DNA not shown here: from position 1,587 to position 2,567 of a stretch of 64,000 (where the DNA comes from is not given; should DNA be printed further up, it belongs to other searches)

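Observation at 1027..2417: Translationally coupled XRE-regulator / formyltransferase-family gene pair in a low-GC islet next to dnaE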

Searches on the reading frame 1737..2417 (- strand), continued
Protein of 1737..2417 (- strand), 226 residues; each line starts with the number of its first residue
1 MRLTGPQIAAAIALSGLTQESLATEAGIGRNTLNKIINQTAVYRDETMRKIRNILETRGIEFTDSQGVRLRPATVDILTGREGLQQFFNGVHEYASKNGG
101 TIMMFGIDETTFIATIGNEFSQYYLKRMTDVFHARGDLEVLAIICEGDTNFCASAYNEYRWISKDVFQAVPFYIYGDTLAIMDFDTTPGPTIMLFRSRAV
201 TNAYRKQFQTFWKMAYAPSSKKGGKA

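Call 36: search_solved_structures(query=A2, max_evalue=10, show_alignments=3)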
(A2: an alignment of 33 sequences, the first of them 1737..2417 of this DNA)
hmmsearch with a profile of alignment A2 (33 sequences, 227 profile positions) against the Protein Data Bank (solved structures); distinct sequences matched with E-value up to 10: 43.
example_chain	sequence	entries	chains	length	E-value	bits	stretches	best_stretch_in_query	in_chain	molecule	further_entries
4yba_A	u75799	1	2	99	1.2e-06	31.1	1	4-67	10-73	Regulatory protein C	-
8tac_A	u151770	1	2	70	5.4e-05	25.7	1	4-55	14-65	DBP48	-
4z5h_A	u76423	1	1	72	0.004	19.6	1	6-56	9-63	Antitoxin HipB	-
1sq8_A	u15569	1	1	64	0.0046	19.4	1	2-47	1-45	dh434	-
4yg4_A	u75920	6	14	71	0.005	19.3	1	6-56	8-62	Antitoxin HipB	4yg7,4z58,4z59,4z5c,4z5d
4yg1_A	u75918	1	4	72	0.0053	19.2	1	6-56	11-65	Antitoxin HipB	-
8bny_A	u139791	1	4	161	0.0065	18.9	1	19-71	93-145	Immunity repressor protein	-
2wiu_B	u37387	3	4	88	0.0081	18.6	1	6-56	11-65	HTH-TYPE TRANSCRIPTIONAL REGULATOR HIPB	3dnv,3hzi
5k98_B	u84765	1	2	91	0.0086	18.5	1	6-56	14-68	Antitoxin HipB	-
2mez_A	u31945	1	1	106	0.027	16.9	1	7-64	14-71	Multiprotein Bridging Factor (MBP-like)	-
7t8i_A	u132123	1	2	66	0.034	16.6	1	2-56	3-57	Phage element (ICEBs1)transcriptional regulator (Xre family)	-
4ia8_A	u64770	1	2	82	0.054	15.9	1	8-64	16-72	Regulatory protein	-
2p5t_A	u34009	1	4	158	0.061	15.7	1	4-65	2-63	Putative transcriptional regulator PezA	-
8ezt_A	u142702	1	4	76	0.064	15.7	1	8-57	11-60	HipB(Lp)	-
1zug_A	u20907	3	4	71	0.067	15.6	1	2-55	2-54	PHAGE 434 CRO PROTEIN | REGULATORY PROTEIN CRO | PROTEIN (434 CRO)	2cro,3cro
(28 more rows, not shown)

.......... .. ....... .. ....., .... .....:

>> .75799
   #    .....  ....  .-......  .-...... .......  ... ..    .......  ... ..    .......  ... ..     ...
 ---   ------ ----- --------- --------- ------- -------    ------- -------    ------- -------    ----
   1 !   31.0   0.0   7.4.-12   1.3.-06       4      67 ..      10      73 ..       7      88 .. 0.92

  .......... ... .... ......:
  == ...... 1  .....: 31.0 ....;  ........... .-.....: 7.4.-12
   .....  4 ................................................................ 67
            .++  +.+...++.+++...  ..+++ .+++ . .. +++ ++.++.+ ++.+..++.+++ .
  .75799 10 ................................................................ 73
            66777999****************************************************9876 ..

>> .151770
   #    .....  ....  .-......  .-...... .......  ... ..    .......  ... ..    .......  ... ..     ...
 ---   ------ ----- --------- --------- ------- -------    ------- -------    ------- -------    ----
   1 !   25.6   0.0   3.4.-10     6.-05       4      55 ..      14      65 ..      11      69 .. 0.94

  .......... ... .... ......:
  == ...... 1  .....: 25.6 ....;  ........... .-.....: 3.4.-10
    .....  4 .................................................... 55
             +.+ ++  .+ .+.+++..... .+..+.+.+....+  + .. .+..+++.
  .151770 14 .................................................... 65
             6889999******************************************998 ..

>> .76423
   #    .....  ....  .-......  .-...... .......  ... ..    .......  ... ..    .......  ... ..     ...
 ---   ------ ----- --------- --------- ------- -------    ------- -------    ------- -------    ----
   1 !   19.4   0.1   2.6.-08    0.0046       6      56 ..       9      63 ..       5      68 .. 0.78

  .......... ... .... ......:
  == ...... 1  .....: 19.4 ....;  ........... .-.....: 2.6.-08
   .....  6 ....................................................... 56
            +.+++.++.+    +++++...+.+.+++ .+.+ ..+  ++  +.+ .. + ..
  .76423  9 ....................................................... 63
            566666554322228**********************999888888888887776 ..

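Call 37: search_protein_families(library=ncbifam, proteins=[L016:10688-11509:+, L014:2094-2894:+, L017:1733-2377:+, L013:4412-5050:+, L007:11424-12308:+, L007:7161-7595:-], max_evalue=0.1)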
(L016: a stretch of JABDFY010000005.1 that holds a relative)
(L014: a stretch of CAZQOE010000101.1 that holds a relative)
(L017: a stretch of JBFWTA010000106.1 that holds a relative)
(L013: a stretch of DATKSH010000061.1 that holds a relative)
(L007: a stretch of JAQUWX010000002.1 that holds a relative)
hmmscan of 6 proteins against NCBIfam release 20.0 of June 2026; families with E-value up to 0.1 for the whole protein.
L016:10688-11509:+ (273 aa): 12 families
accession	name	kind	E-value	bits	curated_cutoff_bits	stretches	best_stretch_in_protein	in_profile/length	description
NF011529.0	PRK14968.1-3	equivalog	5.7e-10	39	162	1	61-170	38-146/198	putative methyltransferase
TIGR03534.1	RF_mod_PrmC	equivalog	5.8e-08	32.5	199.1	1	46-164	75-201/253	peptide chain release factor N(5)-glutamine methyltransferase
NF011528.0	PRK14968.1-2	equivalog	1.6e-06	27.8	171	1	63-201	44-182/205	putative methyltransferase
NF011530.0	PRK14968.1-4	equivalog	4.8e-06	26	243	1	58-167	40-142/202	putative methyltransferase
TIGR00536.1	hemK_fam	subfamily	5.4e-06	25.7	115.5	1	59-165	116-227/286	HemK family protein methyltransferase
TIGR00537.1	hemK_rel_arch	hypoth_equivalog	9e-06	25.5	87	1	61-167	23-125/179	HemK2/MTQ2 family protein methyltransferase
NF011527.0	PRK14968.1-1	equivalog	7.8e-05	22.5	242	1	63-196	40-171/192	putative methyltransferase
NF047853.1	tRm6a37MtseTrmN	equivalog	0.00027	20.7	350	1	65-148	51-141/244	tRNA(1)(Val) (adenine(37)-N(6))-methyltransferase TrmN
TIGR03533.1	L3_gln_methyl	equivalog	0.0012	18.3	229.7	1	84-137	147-201/284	50S ribosomal protein L3 N(5)-glutamine methyltransferase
NF041081.1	prot_lys_mtase_Arch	equivalog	0.0069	16.5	200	1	63-126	15-77/142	protein-lysine N-methyltransferase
NF002421.0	PRK01544.1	equivalog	0.016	13.9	567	1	29-140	112-221/524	bifunctional peptide chain release factor N(5)-glutamine methyltransferase PrmC/tRNA (guanosine(46)-N7)-methyltransferase TrmB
NF008748.0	PRK11783.1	equivalog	0.087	11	466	0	80-140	256-320/704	bifunctional 23S rRNA (guanine(2069)-N(7))-methyltransferase RlmK/23S rRNA (guanine(2445)-N(2))-methyltransferase RlmL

L014:2094-2894:+ (266 aa): 13 families
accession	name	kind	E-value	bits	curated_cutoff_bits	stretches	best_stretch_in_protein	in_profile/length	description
TIGR00536.1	hemK_fam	subfamily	2.4e-08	33.4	115.5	1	47-166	99-227/286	HemK family protein methyltransferase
NF011529.0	PRK14968.1-3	equivalog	2.9e-07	30.1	162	1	61-167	36-140/198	putative methyltransferase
NF011528.0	PRK14968.1-2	equivalog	8.1e-07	28.8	171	1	42-182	21-162/205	putative methyltransferase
TIGR03534.1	RF_mod_PrmC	equivalog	1.1e-06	28.3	199.1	1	47-143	74-171/253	peptide chain release factor N(5)-glutamine methyltransferase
TIGR03533.1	L3_gln_methyl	equivalog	3.1e-05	23.5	229.7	1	61-143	123-204/284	50S ribosomal protein L3 N(5)-glutamine methyltransferase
NF011530.0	PRK14968.1-4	equivalog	3.8e-05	23.1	243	1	55-145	35-116/202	putative methyltransferase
NF002421.0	PRK01544.1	equivalog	0.0016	17.3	567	1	57-142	136-220/524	bifunctional peptide chain release factor N(5)-glutamine methyltransferase PrmC/tRNA (guanosine(46)-N7)-methyltransferase TrmB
TIGR00537.1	hemK_rel_arch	hypoth_equivalog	0.0078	15.9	87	1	59-166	19-123/179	HemK2/MTQ2 family protein methyltransferase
NF011527.0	PRK14968.1-1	equivalog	0.01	15.5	242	1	56-146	31-111/192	putative methyltransferase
NF006138.0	PRK08287.1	equivalog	0.026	14.3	210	1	56-117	28-88/189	decarboxylating cobalt-precorrin-6B (C(15))-methyltransferase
TIGR02469.1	CbiT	equivalog_domain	0.079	13.2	78.3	0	59-130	19-90/124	precorrin-6Y C5,15-methyltransferase (decarboxylating) subunit CbiT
NF047853.1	tRm6a37MtseTrmN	equivalog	0.08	12.6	350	0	56-139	40-125/244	tRNA(1)(Val) (adenine(37)-N(6))-methyltransferase TrmN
NF041081.1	prot_lys_mtase_Arch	equivalog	0.095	12.8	200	0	59-124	9-73/142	protein-lysine N-methyltransferase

L017:1733-2377:+ (214 aa): 5 families
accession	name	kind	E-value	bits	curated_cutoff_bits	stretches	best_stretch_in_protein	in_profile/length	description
NF043067.1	AAC_6p_group_E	equivalog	0.0003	20.7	140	1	61-131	34-109/140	aminoglycoside 6'-N-acetyltransferase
NF040502.1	PPT_acetyltrans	equivalog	0.015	15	300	1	98-179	91-172/183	phosphinothricin N-acetyltransferase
NF040503.1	resist_ArsN1a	equivalog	0.016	15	170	1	98-167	82-151/159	arsinothricin resistance N-acetyltransferase ArsN1 family A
NF038102.1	AAC_6p_III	exception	0.058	13.5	305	1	11-126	8-118/156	tobramycin N-acetyltransferase AAC(6')-III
NF000487.1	stat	exception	0.069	12.7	420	1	97-170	109-181/189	streptothricin N-acetyltransferase STAT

L013:4412-5050:+ (212 aa): 12 families
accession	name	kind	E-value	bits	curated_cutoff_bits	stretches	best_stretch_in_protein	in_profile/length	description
NF043067.1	AAC_6p_group_E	equivalog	4.2e-06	26.7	140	1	95-148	73-126/140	aminoglycoside 6'-N-acetyltransferase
NF049894.1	CG3035_N_ac_Glu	equivalog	3.2e-05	23.3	280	1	77-150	218-290/300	N-acetylglutamate synthase, CG3035 family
NF040503.1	resist_ArsN1a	equivalog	5.9e-05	22.9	170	1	58-167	40-151/159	arsinothricin resistance N-acetyltransferase ArsN1 family A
NF007539.0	PRK10151.1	equivalog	0.0001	22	184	1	67-172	69-173/179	50S ribosomal protein L7/L12-serine acetyltransferase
TIGR01575.1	rimI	equivalog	0.0002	21.5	86.4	1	97-150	60-113/132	ribosomal protein S18-alanine N-acetyltransferase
NF002959.0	PRK03624.1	equivalog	0.0011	18.7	124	1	100-146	80-126/147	GNAT family acetyltransferase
NF033076.0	AAC_6p_Yersi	exception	0.0014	19.1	290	1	96-148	76-128/140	aminoglycoside 6'-N-acetyltransferase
TIGR03448.1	mycothiol_MshD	equivalog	0.0021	17.4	163.1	0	102-148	238-284/294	mycothiol synthase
NF038102.1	AAC_6p_III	exception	0.0036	17.4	305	1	9-148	6-140/156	tobramycin N-acetyltransferase AAC(6')-III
NF040504.1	resist_ArsN1b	equivalog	0.0036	17.1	210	1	97-149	81-133/159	arsinothricin resistance N-acetyltransferase ArsN1 family B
NF000224.3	AAC_6p_Acine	exception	0.0056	16.7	225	1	96-148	79-131/146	AAC(6')-Ighjkrstuvwx family aminoglycoside N-acetyltransferase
NF000140.3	AAC_6p_Salmo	exception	0.0066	16.8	270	1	95-148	78-131/145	cryptic aminoglycoside N-acetyltransferase AAC(6')-Iy/Iaa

L007:11424-12308:+ (294 aa): 3 families
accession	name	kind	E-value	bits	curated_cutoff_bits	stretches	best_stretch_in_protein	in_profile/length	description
NF002367.0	PRK01346.1-4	subfamily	0.00074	18.6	259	1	43-138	38-135/411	hypothetical protein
NF040501.1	resist_ArsN2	equivalog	0.0021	17.7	125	1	85-137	51-105/133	arsenic resistance N-acetyltransferase ArsN2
NF000054.1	AAC_2p_Ie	exception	0.096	12.5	400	0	60-104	57-101/182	aminoglycoside N-acetyltransferase AAC(2')-Ie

L007:7161-7595:- (144 aa): 0 families

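Call 40: search_protein_families(library=pfam, proteins=[L038:8689-9759:+, L039:8670-9305:+, L043:8447-9700:+, L044:6782-8002:+, L044:8014-8925:+, L044:8922-10121:+, L039:11451-13544:-, L038:11641-13215:-, L009:13427-15862:+, L011:487-2265:+], max_evalue=0.01)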
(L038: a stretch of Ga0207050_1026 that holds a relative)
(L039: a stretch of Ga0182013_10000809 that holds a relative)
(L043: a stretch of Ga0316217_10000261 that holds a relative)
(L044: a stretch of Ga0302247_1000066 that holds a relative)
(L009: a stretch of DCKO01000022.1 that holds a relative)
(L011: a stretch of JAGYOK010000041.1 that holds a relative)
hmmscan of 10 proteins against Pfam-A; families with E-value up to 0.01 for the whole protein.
L038:8689-9759:+ (356 aa): 1 family
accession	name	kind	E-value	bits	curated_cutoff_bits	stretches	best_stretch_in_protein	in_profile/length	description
PF00487.30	FA_desaturase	-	2.1e-25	90.4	29.7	1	70-292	3-240/253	Fatty acid desaturase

L039:8670-9305:+ (211 aa): 1 family
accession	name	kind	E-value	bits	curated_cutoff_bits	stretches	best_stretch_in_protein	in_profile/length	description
PF10017.15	Methyltransf_33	-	8.5e-07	28.8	23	1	73-168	49-151/304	Histidine-specific methyltransferase, SAM-dependent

L043:8447-9700:+ (417 aa): 1 family
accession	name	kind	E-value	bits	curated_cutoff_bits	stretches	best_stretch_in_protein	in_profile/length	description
PF10017.15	Methyltransf_33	-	1.2e-25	90.7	23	1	146-394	49-294/304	Histidine-specific methyltransferase, SAM-dependent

L044:6782-8002:+ (406 aa): 1 family
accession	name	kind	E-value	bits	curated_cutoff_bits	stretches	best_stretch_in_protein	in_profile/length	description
PF10017.15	Methyltransf_33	-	6.1e-33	114.6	23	1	104-355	47-294/304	Histidine-specific methyltransferase, SAM-dependent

L044:8014-8925:+ (303 aa): 3 families
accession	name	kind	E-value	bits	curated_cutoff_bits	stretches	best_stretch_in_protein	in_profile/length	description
PF00583.31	Acetyltransf_1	-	1.5e-08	35.3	20.7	1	189-282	19-116/116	Acetyltransferase (GNAT) family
PF13508.13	Acetyltransf_7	-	5.4e-05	23.9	27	1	201-283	3-83/84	Acetyltransferase (GNAT) domain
PF13673.13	Acetyltransf_10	-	0.00074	19.9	23.6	0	192-285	20-110/128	Acetyltransferase (GNAT) domain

L044:8922-10121:+ (399 aa): 2 families
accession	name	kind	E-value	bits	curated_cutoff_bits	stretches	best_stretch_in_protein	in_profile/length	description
PF07690.21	MFS_1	-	3.2e-21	76.1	33.4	1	21-353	9-342/347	Major Facilitator Superfamily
PF00083.30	Sugar_tr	-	8.1e-05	22.1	22.3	1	46-308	49-307/452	Sugar (and other) transporter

L039:11451-13544:- (697 aa): 1 family
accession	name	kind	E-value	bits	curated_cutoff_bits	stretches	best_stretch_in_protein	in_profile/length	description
PF03432.20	Relaxase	-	4e-18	66.4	24.6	1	23-148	6-132/132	MobA/VirD2-like, nuclease domain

L038:11641-13215:- (524 aa): 2 families
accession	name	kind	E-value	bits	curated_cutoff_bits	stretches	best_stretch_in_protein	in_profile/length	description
PF00239.26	Resolvase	-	1.4e-22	80.8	23.3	1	22-163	1-135/145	Resolvase, N terminal domain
PF07508.19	Recombinase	-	1.8e-21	76.7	21.1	1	218-322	2-102/102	Recombinase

L009:13427-15862:+ (811 aa): 3 families
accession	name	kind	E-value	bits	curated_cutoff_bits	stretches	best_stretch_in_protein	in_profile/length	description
PF03135.19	CagE_TrbE_VirB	-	1.2e-40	140.2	21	1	201-400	7-204/204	CagE, TrbE, VirB family, component of type IV transporter system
PF19044.6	P-loop_TraG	-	1.3e-08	34.4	25.8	1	585-723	180-320/413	TraG P-loop domain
PF13401.12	AAA_22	-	0.0048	17.6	27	0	455-489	6-40/130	AAA domain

L011:487-2265:+ (592 aa): 2 families
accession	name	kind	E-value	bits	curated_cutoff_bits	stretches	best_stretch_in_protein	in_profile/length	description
PF01555.25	N6_N4_Mtase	-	6.5e-30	105.2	26.7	1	65-433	1-215/221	DNA methylase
PF03602.21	Cons_hypoth95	-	0.00053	20.1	24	0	58-100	107-146/182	Conserved hypothetical protein 95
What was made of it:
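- An exporter sometimes follows (call 40).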

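Call 74: search_solved_structures(query=L013:4412-5047:+, max_evalue=0.01)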
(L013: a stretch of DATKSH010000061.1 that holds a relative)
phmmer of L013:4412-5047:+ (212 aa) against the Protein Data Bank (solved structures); distinct sequences matched with E-value up to 0.01: 1.
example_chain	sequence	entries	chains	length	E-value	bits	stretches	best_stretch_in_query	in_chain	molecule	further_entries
2bei_A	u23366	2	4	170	0.0022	20.9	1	90-150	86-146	Diamine acetyltransferase 2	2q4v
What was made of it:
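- The GNAT cargo's nearest solved relative is SSAT2, not TacT or AtaT (call 74).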
